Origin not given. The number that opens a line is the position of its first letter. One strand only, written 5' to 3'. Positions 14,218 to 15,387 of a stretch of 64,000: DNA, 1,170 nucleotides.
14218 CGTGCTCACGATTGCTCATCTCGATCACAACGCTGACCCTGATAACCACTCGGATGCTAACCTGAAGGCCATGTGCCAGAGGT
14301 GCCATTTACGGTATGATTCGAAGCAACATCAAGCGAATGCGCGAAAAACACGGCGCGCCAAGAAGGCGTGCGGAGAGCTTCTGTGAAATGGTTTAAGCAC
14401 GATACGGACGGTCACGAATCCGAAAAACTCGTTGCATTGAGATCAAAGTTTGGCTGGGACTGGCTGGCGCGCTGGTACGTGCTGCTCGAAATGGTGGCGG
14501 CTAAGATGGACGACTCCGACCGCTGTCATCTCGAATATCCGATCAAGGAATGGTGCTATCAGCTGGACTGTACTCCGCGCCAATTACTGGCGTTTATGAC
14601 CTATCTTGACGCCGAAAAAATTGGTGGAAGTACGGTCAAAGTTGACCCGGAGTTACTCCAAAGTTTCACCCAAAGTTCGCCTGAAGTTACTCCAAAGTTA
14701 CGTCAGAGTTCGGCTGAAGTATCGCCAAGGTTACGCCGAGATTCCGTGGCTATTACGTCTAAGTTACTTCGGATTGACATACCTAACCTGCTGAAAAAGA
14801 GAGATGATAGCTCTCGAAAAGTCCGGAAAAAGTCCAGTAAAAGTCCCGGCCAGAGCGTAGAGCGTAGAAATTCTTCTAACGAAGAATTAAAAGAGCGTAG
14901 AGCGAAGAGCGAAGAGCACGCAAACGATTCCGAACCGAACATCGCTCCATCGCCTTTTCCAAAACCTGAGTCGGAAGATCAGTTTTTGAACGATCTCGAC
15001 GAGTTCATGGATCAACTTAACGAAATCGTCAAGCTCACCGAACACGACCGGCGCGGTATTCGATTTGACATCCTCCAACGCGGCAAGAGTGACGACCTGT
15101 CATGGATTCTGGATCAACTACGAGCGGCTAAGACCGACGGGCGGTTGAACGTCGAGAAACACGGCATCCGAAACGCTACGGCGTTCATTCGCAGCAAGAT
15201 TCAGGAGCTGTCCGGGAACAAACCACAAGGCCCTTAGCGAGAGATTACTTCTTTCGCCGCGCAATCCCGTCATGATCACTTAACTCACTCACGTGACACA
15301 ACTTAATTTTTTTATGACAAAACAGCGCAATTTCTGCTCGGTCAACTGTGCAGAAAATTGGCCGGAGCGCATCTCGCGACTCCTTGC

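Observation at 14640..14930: Iteron array and AT-rich element embedded in the initiator gene: likely phage origin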

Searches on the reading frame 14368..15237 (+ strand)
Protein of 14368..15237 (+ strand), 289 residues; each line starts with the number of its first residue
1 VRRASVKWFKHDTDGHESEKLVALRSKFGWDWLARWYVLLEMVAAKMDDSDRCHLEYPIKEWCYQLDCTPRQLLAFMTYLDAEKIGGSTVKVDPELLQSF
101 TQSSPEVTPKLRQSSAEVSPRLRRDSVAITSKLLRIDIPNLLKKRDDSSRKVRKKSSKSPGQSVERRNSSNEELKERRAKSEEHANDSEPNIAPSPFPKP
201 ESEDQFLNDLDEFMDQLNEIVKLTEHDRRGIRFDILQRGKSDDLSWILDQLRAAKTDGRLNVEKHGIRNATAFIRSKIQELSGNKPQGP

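Call 4: search_protein_families(library=pfam, proteins=[window:14368-15237:+], max_evalue=0.1)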
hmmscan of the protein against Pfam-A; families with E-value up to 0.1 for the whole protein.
window:14368-15237:+ (289 aa): 0 families

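Call 5: search_protein_families(library=phrogs, proteins=[window:14368-15237:+], max_evalue=0.01)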
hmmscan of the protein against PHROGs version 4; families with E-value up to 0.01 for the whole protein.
window:14368-15237:+ (289 aa): 1 family
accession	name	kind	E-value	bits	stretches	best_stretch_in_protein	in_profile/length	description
phrog_2562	-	DNA, RNA and nucleotide metabolism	1.1e-05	26.3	0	6-45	9-48/290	replication initiation protein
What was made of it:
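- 14383..15237 (+): Initiator (replisome-organizer-like) gene, 284 aa. The longest ORF starts at GTG 14368. The likely start is GTG 14383, which has a GGAGA Shine-Dalgarno sequence 6 nt upstream and overlaps the stop of the HNH gene (GTGA). It equals NCBI MBU1921107.1. PHROG 2562 'replication initiation protein', E = 1e-5 (call 5).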

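Call 13: find_homologous_proteins(query=window:14368-15237:+, max_evalue=0.001)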
Query window:14368-15237:+ (289 aa): 9 proteins with E <= 0.001 among 915 candidates.
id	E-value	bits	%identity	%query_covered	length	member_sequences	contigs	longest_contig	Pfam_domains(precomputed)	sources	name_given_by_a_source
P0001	6.8e-186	634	100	98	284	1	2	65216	-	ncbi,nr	ncbi:hypothetical protein KKG66_09685 [bacterium]|nr:hypothetical protein [bacterium] MBU1921107.1 h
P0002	1.2e-49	187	56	55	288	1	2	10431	-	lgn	-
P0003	3.1e-45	173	38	95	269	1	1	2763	-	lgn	-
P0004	6.7e-26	109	31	95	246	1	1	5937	-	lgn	-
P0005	1.7e-25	108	38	54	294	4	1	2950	-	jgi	jgi:hypothetical protein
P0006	9.8e-22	96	31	84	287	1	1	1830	-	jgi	jgi:hypothetical protein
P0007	2.5e-19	88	36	51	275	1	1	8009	-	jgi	jgi:hypothetical protein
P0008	4.2e-17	81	33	54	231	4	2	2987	-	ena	-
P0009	6.6e-17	80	34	51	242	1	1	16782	-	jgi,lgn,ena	jgi:hypothetical protein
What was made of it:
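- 14383..15237 (+): 100% match to P0001, 284 aa (call 13).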

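Call 14: search_dna_similar(query=window:14368-15237:+, collection=phages, mode=protein, max_evalue=0.01, max_rows=30)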
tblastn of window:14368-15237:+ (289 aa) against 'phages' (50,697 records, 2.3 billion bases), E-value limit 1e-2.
Records with a match: 4; places in all: 4; records where one place covers at least 80% of the query: 0.
Best place of each record, by identity: <60% 4.
By first word of the organism name: Vibrio 4.
By host as written in the record: Vibrio sp. F13 1; Vibrio parahaemolyticus 1; Vibrio alginolyticus V1 1; Vibrio sp. 1.
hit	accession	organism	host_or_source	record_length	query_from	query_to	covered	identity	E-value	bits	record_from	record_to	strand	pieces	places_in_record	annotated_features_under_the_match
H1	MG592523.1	Vibrio phage 1.155.O._10N.222.55.B3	Vibrio sp. F13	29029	3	134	46%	26.8%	4e-3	45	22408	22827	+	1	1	protein of unknown function DUF4373 | hypothetical protein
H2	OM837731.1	Vibrio phage vB_Vp_PvVp04_M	Vibrio parahaemolyticus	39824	6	80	26%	32.9%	1e-4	50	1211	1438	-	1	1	putative origin specific replication initiation factor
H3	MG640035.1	Vibrio phage Athena1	Vibrio alginolyticus V1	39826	6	80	26%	32.9%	1e-4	49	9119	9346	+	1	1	origin specific replication initiation factor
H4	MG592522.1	Vibrio phage 1.154.O._10N.222.52.B12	Vibrio sp.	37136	6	80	26%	30.3%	7e-3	44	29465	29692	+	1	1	protein of unknown function DUF4373 | hypothetical protein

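Call 16: find_encoding_contigs(protein=P0002, flank=6000, max_places=3)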
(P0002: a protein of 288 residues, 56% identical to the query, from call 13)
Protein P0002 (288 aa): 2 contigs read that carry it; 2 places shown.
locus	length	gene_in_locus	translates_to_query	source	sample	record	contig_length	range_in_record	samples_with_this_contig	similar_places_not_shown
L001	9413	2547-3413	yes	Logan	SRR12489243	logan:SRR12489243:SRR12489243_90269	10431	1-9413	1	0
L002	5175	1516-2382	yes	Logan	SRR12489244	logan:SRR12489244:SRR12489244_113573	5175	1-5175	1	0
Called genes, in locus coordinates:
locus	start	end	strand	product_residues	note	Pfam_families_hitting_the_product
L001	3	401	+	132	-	?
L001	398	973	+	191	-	-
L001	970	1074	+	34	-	-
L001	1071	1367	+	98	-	-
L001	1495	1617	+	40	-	-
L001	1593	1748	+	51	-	-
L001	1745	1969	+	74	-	-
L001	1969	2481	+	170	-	PF11860:Muramidase (weak)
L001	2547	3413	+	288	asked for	-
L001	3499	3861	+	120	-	-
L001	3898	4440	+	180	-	-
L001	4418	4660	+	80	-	PF01381:HTH_3 (weak)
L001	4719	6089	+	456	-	-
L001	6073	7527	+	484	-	PF05136:Phage_portal_2 (weak)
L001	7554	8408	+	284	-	-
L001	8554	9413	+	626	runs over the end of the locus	?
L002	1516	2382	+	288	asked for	-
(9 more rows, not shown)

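Call 17: find_encoding_contigs(protein=P0009, flank=8000, max_places=3)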
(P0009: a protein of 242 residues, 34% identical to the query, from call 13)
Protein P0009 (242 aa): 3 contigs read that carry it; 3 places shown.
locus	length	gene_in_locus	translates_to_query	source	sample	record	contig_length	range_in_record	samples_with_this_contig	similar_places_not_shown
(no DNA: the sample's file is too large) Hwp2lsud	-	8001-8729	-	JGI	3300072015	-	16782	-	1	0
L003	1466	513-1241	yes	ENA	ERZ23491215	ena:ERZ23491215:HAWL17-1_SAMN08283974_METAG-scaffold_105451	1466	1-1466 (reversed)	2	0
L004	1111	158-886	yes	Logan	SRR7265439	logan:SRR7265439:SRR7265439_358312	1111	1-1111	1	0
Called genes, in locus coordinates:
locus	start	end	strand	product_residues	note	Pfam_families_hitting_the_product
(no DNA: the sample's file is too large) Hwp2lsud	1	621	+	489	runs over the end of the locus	-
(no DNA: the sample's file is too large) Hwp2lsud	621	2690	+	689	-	-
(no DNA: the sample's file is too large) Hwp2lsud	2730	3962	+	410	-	-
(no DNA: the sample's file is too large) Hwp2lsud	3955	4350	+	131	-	-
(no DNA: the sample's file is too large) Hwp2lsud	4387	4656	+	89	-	-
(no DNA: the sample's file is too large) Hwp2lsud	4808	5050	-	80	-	-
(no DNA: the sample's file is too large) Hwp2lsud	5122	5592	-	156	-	PF01381:HTH_3 (weak)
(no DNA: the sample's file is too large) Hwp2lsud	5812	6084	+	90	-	-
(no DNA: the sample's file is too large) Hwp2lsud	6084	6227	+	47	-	-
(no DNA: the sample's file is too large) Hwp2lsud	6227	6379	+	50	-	-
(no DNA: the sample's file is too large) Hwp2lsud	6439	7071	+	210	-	PF04404:ERF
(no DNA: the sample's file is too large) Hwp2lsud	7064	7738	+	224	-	-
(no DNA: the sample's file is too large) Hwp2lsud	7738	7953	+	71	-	-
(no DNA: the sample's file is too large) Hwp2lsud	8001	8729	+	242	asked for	-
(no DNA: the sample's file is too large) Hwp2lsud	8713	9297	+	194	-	-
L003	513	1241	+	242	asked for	-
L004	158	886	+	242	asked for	-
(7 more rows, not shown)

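Call 18: find_encoding_contigs(protein=P0007, flank=6000, max_places=3)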
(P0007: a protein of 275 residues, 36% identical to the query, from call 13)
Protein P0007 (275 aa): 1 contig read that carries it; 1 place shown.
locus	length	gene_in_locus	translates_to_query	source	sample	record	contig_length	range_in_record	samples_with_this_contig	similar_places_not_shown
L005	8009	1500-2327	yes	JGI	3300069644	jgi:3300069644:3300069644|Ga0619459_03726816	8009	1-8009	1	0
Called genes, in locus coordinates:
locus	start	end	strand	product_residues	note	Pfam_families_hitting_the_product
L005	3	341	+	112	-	?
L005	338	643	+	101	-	-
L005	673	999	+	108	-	-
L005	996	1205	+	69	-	-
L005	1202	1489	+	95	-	-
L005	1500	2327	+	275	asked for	-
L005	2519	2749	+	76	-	-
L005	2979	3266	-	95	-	-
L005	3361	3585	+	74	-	-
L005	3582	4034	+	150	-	-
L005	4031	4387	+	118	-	-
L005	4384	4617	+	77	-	-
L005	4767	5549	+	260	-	-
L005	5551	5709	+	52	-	-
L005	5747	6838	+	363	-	-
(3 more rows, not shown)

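Call 24: find_encoding_contigs(protein=P0003, flank=6000, max_places=2)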
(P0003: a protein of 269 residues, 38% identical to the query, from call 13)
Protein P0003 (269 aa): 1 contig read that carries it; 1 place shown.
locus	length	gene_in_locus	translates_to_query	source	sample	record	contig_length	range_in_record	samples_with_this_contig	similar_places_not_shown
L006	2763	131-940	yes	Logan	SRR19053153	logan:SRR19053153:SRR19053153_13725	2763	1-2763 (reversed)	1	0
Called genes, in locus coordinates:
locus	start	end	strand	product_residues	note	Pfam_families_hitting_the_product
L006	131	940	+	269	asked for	-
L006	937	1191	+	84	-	-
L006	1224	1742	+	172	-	-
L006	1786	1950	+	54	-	-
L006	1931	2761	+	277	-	?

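Call 25: find_encoding_contigs(protein=P0004, flank=6000, max_places=2)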
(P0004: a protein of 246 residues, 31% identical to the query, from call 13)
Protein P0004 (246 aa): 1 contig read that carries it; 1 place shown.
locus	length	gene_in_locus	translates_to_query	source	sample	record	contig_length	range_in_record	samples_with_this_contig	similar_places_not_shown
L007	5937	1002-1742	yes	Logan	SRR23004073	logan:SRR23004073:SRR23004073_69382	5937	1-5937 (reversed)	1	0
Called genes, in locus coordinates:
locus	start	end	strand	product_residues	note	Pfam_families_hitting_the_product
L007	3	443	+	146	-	?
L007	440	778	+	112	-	-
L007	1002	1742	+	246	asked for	-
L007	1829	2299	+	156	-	-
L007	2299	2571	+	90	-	-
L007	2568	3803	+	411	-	PF04466:Terminase_3, PF03237:Terminase_6N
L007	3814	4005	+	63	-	-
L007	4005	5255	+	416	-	-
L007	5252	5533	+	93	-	-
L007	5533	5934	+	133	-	-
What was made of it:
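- Homologues in L001 and L007 also lie just upstream of terminase genes (calls 16, 25).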

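Call 26: find_encoding_contigs(protein=P0005, flank=6000, max_places=2)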
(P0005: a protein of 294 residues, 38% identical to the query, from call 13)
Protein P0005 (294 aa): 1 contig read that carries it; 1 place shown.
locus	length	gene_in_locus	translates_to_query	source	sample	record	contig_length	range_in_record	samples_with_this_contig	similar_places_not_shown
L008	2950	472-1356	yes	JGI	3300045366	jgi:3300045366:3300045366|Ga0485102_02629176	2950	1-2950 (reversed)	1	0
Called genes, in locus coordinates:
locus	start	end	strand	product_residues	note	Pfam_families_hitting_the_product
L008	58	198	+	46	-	-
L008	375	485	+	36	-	-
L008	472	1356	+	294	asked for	-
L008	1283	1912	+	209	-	-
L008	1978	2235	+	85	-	-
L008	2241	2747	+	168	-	-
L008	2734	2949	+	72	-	?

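Call 31: search_protein_families(library=pfam, alignment_id=A1, max_evalue=10)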
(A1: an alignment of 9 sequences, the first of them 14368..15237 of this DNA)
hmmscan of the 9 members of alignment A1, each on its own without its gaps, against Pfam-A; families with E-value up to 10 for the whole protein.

A. member 1, window:14368-15237:+ (289 aa): 2 families
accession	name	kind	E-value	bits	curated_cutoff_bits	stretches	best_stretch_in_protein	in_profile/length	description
PF14297.12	Lin1244_N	-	0.23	12.6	25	1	8-46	1-39/95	Lin1244/Lin1753-like, N-terminal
PF11770.13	GAPT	-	0.27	11.4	21.1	1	134-197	39-102/156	GRB2-binding adapter (GAPT)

B. families by the number of members that match (of 9 scanned): 9 families
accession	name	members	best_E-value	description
PF14297.12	Lin1244_N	5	7.8e-05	Lin1244/Lin1753-like, N-terminal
PF03085.20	RAP-1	1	0.0042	Rhoptry-associated protein 1 (RAP-1)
PF12663.12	DUF3788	1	0.03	Protein of unknown function (DUF3788)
PF10278.14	Med19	1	0.056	Mediator of RNA pol II transcription subunit 19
PF13467.12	RHH_4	1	0.069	Ribbon-helix-helix domain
PF19287.4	DUF5910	1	0.14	Family of unknown function (DUF5910)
PF21243.3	ECT2_BRCT0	1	0.2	ECT2, BRCT0 domain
PF11770.13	GAPT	1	0.27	GRB2-binding adapter (GAPT)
PF20738.2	Cin1_N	1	5.1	Cellophane-induced 1 (cin1) repeat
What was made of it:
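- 14383..15237 (+): Lin1244_N E = 0.23, sub-threshold (call 31).
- On Pfam Lin1244_N (PF14297 / DUF4373): 12.6 bits, E = 0.23 (call 31).
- Closest known: Pfam Lin1244_N. Different: This protein scores 12.6 bits against a gathering cut-off of 25 (call 31).
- This protein itself is below Pfam's threshold for Lin1244_N (call 31).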

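Call 32: search_protein_families(library=phrogs, alignment_id=A1, max_evalue=0.01)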
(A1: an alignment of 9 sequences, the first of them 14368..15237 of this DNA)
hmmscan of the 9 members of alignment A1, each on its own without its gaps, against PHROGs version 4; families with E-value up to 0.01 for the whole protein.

A. member 1, window:14368-15237:+ (289 aa): 1 family
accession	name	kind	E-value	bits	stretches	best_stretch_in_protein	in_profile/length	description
phrog_2562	-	DNA, RNA and nucleotide metabolism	1.1e-05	26.3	0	6-45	9-48/290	replication initiation protein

B. families by the number of members that match (of 9 scanned): 5 families
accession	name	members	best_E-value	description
phrog_2562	-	5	3e-07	replication initiation protein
phrog_20981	-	4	5.6e-10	-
phrog_24189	-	2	4.4e-06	-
phrog_270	-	1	3.8e-09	replication initiation protein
phrog_9327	-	1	1.6e-05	primosomal protein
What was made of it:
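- It hits PHROG 2562 and 270 'replication initiation protein' (calls 5, 32).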

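Call 33: search_solved_structures(query=A1, max_evalue=10)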
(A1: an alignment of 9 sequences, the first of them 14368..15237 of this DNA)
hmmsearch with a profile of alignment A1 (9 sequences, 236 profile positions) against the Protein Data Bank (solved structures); distinct sequences matched with E-value up to 10: 1.
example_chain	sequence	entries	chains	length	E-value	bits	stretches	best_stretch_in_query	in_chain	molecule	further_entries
5zui_A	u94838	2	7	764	3.5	11.2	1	80-194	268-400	Heat Shock Protein 104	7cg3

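Call 39: search_protein_representatives(alignment_id=A1)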
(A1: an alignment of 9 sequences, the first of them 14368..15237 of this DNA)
Query: 9 sequences, 236 profile positions. Proteins with E-value up to 0.001 (for the whole library): 2998; up to 1e-10: 1417; up to 1e-30: 176. The best 150 are listed.
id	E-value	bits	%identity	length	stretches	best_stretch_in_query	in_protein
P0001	3.5e-83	295.9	-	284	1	1-233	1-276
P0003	3.7e-82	292.6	-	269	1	1-234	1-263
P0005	4.8e-82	292.2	-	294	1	1-233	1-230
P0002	1.0e-76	274.8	-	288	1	1-233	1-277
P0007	5.1e-76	272.5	-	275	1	1-233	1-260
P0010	7.3e-66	239.3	-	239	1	1-233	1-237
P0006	2.2e-61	224.6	-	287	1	19-233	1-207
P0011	9.4e-59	216.0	-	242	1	1-233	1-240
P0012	4.0e-58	213.9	-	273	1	1-228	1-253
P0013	7.6e-56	206.5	-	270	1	1-215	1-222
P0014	9.6e-55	202.9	-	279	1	1-178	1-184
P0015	1.4e-51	192.5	-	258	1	1-204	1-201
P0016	1.2e-49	186.1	-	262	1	1-222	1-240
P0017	5.2e-49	184.1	-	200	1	1-146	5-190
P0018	9.3e-49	183.3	-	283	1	1-190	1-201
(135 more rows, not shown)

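Call 40: predict_structure(alignment_id=A1)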
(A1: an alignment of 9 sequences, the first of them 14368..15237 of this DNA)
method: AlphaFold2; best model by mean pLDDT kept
length: 289 residues; sequences in the alignment: 9
mean_pLDDT: 66.4   pTM: 0.42
mean pLDDT of the five models: 66.4, 64.1, 62.9, 62.2, 61.6
residues with pLDDT >= 90: 17; 70-90: 140; 50-70: 32; < 50: 100
segments of 3 or more residues with pLDDT < 50: 1-16, 105-125, 144-201, 285-289
pLDDT, mean of each block of 10 residues (from residue 1): 36 56 88 89 79 82 89 90 84 74 52 40 54 82 48 42 32 36 38 40 77 89 83 81 84 80 61 84 53
secondary structure, 60 per line:
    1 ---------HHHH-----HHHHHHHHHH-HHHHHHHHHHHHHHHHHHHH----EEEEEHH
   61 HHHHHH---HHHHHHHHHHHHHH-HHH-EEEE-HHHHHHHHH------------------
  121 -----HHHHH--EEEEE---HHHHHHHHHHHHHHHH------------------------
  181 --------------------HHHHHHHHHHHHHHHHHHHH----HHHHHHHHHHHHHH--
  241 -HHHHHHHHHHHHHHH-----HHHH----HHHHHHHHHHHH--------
elements in order: H10-13 H19-28 H30-49 E54-58 H59-66 H70-83 E89-92 H94-102 H126-130 E133-137 H141-156 H201-220 H225-238 H242-256 H262-265 H270-281

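Call 42: find_related_loci(query=A1, collection=viral_contigs, flank=4000)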
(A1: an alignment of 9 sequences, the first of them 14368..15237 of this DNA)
Query A1 (289 aa) in viral_contigs; peptide patterns used: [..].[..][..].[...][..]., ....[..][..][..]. (x = any residue, [..] = any of these).
72 stretches matched a pattern; 8 encode a relative of the query (tblastn E <= 1e-3); 8 distinct loci.
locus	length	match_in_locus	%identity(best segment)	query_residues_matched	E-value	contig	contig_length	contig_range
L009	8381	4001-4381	31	3-167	2e-19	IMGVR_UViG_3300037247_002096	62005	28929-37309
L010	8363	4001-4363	32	5-160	1e-17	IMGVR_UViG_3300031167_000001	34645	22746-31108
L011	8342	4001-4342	31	6-158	4e-17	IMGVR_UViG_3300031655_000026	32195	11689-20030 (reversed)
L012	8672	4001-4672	26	2-213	6e-17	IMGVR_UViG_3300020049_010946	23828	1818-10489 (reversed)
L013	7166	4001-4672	26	2-213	6e-17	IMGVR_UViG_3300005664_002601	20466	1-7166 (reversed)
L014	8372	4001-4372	32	2-129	2e-16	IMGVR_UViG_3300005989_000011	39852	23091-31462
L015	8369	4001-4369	29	6-156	9e-15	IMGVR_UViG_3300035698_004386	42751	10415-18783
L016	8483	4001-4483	29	6-228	3e-19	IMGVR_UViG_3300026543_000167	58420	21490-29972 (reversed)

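Call 44: fold_search(model_id=the predicted structure, library=pdb)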
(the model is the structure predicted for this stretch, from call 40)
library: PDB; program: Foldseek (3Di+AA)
matches with E <= 10: 133; with E <= 0.001: 0
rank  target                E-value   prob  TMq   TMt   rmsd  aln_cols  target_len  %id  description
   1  4pql_B                6.0e-01  0.51  0.23  0.46  11.7       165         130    8  N-Terminal domain of DNA binding protein (released 2014-06-11)
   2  6z1p_As               7.9e-01  0.04  0.11  0.12  27.0       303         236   13  Structure of the mitochondrial ribosome from Tetrahymena thermophila (released 2020-06-24)
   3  6xjf_G                8.8e-01  0.47  0.22  0.51  10.1       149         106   10  X-ray crystal structure of Pyrococcus furiosus general transcription factor TFE-alpha (SeMet labeled protein) (released 2020-07-08)
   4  5kbj_H                1.2e+00  0.30  0.23  0.46  12.2       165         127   11  Structure of Rep-DNA complex (released 2016-06-29)
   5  6pln_A                1.2e+00  0.38  0.20  0.45   8.7       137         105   12  X-ray crystal structure of Pyrococcus furiosus general transcription factor TFE-alpha (released 2020-07-08)
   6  6pln_B                1.2e+00  0.35  0.20  0.46   8.1       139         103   11  X-ray crystal structure of Pyrococcus furiosus general transcription factor TFE-alpha (released 2020-07-08)
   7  7rmw_D                1.3e+00  0.33  0.17  0.19  13.5        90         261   14  Crystal structure of B. subtilis PurR bound to ppGpp (released 2021-12-22)
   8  7qxx_W                1.5e+00  0.30  0.19  0.20  10.9       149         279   15  Proteasome-ZFAND5 Complex Z+E state (released 2023-02-08)
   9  4pql_A                1.9e+00  0.23  0.23  0.45  11.8       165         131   10  N-Terminal domain of DNA binding protein (released 2014-06-11)
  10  6gv5                  1.9e+00  0.13  0.14  0.26  10.6       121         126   12  Characterization of extracellular matrix binding protein- (Embp)-mediated Staphylococcus epidermidis adherence to fibron (released 2019-07-03)
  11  1p4a_B                2.2e+00  0.23  0.17  0.18  13.5        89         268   15  Crystal Structure of the PurR complexed with cPRPP (released 2003-12-09)
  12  1p4a_C                2.3e+00  0.23  0.17  0.18  13.5        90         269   14  Crystal Structure of the PurR complexed with cPRPP (released 2003-12-09)
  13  6xjf_A                2.4e+00  0.38  0.22  0.54   7.9       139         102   10  X-ray crystal structure of Pyrococcus furiosus general transcription factor TFE-alpha (SeMet labeled protein) (released 2020-07-08)
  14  7kua                  2.4e+00  0.18  0.19  0.33   9.1       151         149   10  Crystal structure of the MarR family transcriptional regulator from Pseudomonas putida bound to Indole 3 acetic acid (released 2021-12-01)
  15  6pco_C                2.4e+00  0.14  0.18  0.34  11.0       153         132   11  Mechanism for regulation of DNA binding of Bordetella bronchiseptica BpsR by 6-hydroxynicotinic acid (released 2019-11-06)
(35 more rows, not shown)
